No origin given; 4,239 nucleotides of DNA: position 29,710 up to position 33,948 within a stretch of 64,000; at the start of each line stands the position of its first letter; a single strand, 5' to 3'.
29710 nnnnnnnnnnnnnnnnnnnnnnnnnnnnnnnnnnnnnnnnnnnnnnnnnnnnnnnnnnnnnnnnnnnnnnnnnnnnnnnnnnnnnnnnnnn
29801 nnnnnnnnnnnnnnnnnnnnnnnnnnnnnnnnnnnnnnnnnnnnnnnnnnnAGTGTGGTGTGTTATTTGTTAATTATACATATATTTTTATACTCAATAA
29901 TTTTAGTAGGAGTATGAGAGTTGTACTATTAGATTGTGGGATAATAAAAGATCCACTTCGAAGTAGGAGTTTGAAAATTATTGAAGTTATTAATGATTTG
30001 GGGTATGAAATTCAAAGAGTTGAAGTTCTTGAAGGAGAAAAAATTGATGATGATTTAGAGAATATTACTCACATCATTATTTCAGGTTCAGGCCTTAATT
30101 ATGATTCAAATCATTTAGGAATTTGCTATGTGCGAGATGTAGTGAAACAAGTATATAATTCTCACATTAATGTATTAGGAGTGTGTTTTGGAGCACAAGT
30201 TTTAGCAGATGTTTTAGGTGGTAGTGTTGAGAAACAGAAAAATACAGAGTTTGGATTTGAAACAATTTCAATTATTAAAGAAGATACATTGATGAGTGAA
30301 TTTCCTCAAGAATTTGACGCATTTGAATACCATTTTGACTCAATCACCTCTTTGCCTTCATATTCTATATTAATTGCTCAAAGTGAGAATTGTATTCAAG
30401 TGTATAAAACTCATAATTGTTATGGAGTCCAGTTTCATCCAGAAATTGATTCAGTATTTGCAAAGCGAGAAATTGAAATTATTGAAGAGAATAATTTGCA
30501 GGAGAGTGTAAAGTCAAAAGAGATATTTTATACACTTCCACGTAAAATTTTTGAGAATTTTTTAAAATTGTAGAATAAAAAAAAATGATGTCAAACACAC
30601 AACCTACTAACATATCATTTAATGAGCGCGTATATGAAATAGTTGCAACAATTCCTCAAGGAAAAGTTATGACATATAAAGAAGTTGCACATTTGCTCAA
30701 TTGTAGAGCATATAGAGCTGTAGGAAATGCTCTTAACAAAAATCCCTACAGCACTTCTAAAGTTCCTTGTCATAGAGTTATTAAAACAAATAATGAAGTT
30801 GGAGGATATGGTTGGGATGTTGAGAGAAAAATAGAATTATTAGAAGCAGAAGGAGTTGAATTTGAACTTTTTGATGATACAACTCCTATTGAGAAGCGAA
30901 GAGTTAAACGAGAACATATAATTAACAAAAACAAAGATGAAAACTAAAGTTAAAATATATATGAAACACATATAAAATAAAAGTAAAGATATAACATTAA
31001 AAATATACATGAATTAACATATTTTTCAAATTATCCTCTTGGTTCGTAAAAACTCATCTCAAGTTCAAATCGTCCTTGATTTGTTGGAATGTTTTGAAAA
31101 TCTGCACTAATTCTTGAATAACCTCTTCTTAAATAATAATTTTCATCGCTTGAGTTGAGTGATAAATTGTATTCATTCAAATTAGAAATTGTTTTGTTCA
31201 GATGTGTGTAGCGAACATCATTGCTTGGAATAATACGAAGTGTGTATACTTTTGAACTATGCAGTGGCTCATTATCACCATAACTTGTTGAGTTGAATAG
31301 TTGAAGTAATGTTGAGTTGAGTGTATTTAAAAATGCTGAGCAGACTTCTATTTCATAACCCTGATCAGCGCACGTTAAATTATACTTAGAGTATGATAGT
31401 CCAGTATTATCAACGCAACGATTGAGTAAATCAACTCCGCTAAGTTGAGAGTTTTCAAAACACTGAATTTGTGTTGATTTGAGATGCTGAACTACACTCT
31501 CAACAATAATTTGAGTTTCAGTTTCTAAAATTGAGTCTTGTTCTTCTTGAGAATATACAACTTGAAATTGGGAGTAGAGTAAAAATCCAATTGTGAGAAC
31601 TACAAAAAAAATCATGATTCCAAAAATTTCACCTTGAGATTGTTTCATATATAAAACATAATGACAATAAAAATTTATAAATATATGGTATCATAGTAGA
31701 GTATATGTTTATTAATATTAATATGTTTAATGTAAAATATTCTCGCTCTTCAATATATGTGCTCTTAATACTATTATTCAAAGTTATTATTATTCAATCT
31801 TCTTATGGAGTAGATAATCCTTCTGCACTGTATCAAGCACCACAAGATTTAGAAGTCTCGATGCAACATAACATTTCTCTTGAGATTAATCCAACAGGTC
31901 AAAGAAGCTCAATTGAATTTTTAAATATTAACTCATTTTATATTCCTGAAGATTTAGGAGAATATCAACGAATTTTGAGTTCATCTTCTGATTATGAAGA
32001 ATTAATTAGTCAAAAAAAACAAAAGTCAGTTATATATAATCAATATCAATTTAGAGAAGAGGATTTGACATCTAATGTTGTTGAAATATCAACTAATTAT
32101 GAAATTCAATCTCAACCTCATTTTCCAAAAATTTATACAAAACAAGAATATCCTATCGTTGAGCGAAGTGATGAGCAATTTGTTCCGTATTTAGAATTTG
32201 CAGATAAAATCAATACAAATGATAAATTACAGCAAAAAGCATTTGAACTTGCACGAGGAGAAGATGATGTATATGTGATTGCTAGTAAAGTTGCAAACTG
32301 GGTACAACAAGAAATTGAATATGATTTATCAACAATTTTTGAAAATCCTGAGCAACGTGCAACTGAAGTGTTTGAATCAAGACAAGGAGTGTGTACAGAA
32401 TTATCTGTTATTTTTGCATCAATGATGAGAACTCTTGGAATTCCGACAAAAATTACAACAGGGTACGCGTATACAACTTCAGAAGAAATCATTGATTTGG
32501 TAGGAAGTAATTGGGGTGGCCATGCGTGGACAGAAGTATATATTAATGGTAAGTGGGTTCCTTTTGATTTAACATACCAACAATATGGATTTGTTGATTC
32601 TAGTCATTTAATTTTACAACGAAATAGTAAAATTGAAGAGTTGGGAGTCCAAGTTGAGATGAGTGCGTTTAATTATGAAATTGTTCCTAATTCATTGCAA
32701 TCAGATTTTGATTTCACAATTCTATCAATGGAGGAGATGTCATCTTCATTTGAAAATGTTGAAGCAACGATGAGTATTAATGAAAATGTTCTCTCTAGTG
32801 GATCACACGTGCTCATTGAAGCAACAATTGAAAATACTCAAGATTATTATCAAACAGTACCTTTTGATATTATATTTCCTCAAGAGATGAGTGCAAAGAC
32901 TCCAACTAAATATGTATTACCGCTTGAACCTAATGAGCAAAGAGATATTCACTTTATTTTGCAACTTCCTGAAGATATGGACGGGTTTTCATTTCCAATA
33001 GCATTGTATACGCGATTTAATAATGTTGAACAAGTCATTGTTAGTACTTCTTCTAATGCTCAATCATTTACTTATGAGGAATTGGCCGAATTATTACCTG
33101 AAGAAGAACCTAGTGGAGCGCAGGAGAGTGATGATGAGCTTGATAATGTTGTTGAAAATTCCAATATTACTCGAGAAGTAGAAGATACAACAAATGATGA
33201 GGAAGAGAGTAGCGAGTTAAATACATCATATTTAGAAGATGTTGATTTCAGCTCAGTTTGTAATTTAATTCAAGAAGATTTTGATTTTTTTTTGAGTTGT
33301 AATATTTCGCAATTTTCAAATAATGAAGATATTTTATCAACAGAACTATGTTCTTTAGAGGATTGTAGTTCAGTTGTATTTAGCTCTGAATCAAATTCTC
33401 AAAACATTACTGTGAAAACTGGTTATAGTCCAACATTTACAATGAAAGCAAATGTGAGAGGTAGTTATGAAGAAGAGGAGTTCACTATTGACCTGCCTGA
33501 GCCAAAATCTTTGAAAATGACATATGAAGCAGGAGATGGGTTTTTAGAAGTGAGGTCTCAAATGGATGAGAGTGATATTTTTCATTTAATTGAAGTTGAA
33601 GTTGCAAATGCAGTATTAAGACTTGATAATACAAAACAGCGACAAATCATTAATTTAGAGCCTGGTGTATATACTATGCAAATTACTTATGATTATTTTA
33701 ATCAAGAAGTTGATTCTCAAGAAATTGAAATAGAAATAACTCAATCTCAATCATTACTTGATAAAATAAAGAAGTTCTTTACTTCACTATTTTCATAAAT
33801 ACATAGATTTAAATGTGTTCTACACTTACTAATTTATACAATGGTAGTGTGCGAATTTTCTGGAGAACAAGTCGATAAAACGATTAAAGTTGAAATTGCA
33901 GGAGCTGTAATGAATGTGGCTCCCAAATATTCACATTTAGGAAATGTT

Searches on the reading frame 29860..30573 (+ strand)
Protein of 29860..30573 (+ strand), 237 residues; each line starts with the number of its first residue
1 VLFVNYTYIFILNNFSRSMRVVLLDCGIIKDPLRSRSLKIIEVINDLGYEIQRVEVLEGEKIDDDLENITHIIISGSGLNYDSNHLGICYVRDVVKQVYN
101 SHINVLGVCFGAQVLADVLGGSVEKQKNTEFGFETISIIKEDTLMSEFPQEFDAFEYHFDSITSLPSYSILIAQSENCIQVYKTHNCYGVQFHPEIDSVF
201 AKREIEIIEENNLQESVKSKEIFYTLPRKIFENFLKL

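Call 54: search_protein_families(library=pfam, proteins=[window:29860-30573:+], max_evalue=0.0001)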
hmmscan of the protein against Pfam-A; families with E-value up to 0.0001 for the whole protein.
window:29860-30573:+ (237 aa): 2 families
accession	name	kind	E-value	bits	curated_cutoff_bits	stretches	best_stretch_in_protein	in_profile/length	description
PF00117.34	GATase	-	2.4e-21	76.7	22.8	1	39-198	12-175/190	Glutamine amidotransferase class-I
PF07722.19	Peptidase_C26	-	1.2e-05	25.6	20.5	1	94-195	97-219/219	Peptidase C26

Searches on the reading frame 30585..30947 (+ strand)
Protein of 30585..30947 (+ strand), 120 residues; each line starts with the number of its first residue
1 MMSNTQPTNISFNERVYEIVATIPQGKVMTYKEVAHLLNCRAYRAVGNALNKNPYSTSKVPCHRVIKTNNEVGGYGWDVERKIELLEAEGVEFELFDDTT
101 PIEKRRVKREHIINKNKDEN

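Call 69: search_protein_families(library=pfam, proteins=[window:30585-30947:+], max_evalue=0.0001)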
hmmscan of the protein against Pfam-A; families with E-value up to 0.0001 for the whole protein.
window:30585-30947:+ (120 aa): 1 family
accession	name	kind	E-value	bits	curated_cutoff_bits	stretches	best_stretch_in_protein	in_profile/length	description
PF01035.26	DNA_binding_1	-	7.8e-29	99.8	27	1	12-91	2-81/81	6-O-methylguanine DNA methyltransferase, DNA binding domain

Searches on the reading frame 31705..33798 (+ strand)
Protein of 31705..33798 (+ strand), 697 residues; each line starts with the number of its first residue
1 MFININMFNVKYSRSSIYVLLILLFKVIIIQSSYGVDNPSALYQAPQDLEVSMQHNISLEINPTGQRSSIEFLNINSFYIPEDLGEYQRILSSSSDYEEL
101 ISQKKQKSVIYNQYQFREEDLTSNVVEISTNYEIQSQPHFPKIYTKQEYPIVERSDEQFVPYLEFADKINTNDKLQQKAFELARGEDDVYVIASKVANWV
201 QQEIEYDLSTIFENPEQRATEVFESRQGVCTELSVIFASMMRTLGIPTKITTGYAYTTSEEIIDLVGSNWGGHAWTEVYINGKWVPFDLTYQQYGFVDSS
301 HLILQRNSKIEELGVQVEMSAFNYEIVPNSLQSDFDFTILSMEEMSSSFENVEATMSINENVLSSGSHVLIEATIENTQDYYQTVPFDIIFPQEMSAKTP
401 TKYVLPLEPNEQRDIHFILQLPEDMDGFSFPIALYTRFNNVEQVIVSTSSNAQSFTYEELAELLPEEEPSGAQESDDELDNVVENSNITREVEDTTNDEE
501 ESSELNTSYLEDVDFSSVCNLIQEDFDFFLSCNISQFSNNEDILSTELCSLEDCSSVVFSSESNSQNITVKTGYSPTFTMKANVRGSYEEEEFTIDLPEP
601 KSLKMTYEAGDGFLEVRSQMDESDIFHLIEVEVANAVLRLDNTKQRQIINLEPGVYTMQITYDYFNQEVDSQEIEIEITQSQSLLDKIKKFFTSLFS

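Call 30: search_protein_families(library=pfam, proteins=[window:31705-33798:+], max_evalue=0.01)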
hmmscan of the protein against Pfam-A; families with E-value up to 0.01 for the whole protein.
window:31705-33798:+ (697 aa): 2 families
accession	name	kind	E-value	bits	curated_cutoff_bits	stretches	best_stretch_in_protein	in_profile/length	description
PF01841.26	Transglut_core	-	1.4e-25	90.1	23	1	178-288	3-107/108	Transglutaminase-like superfamily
PF04473.18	DUF553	-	0.0045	16.9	20.5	0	192-285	18-109/140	Transglutaminase-like domain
